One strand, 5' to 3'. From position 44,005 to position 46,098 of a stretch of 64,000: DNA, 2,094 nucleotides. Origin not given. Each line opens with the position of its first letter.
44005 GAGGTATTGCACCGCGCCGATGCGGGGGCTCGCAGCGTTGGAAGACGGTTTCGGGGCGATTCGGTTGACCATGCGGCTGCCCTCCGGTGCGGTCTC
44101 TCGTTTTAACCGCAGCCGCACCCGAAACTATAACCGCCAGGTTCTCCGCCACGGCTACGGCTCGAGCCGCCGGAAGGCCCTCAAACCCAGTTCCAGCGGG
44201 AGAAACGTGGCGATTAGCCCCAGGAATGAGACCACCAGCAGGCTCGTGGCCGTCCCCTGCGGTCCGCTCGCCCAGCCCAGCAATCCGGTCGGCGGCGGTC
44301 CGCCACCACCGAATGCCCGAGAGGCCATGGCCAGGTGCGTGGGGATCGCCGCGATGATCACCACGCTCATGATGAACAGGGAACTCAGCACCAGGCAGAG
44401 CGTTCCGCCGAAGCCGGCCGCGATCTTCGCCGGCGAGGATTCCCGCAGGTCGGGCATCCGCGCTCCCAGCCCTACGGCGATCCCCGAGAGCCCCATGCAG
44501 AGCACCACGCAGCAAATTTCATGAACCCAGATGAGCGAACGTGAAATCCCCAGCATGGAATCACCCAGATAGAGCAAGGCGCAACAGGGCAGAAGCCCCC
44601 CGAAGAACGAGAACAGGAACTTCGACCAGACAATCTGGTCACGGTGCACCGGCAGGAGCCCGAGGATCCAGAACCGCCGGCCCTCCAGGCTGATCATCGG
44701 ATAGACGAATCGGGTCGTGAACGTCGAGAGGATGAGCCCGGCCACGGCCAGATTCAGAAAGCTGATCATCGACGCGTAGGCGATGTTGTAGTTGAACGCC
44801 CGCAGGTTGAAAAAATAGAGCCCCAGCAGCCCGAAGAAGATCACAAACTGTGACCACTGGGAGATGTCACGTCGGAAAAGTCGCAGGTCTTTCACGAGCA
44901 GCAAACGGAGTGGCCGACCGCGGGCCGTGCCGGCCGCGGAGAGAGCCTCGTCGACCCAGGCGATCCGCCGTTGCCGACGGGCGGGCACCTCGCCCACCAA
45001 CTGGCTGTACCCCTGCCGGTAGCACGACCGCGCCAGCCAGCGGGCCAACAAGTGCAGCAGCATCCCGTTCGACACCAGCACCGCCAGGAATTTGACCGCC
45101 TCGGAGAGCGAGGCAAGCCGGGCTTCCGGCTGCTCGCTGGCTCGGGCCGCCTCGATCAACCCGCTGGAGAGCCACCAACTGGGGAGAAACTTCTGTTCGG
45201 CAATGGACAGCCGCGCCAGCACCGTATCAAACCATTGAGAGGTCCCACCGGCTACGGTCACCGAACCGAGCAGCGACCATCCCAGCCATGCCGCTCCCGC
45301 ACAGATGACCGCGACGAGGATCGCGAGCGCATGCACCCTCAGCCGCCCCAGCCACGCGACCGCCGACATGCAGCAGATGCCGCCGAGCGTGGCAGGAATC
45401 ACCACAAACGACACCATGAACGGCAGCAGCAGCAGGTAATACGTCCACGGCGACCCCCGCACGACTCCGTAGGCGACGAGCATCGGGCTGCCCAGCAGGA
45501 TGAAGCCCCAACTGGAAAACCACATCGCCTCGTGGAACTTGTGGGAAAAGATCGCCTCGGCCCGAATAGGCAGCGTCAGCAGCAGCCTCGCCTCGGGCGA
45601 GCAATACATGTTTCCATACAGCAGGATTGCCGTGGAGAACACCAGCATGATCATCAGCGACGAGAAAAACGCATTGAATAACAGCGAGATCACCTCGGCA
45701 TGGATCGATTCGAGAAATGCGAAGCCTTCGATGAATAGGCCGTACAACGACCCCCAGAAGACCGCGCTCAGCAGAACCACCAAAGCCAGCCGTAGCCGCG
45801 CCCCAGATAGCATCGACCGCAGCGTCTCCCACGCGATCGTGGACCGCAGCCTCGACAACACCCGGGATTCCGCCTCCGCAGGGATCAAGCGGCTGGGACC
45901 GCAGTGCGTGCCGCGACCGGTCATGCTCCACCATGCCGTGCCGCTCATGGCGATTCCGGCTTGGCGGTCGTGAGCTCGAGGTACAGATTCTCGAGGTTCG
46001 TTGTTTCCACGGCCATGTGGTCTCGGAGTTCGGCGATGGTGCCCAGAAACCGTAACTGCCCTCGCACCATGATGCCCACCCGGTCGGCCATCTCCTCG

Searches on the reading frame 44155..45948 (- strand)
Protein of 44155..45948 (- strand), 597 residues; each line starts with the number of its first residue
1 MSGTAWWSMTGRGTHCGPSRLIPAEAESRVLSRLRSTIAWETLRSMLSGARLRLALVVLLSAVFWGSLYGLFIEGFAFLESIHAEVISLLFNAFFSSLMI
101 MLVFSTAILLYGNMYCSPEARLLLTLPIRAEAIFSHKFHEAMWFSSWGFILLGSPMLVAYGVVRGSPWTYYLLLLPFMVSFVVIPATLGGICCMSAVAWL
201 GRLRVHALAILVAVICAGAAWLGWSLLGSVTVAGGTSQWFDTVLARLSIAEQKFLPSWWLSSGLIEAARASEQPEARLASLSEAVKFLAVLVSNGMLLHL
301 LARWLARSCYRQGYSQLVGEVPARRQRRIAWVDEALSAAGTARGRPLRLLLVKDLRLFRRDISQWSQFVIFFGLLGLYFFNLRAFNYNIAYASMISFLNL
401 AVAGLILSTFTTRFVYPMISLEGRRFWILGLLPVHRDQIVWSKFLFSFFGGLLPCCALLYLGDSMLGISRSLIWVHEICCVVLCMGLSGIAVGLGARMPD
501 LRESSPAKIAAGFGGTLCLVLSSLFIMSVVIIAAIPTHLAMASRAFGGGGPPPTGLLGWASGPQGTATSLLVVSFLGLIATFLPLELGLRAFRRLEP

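Call 74: search_protein_families(library=pfam, proteins=[window:44155-45948:-], max_evalue=0.001)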
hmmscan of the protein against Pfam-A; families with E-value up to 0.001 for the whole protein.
window:44155-45948:- (597 aa): 1 family
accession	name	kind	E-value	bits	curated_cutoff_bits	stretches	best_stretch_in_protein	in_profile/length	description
PF16949.11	ABC_tran_2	-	3.3e-144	482.1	25.7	1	46-596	2-541/542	Putative ATP-binding cassette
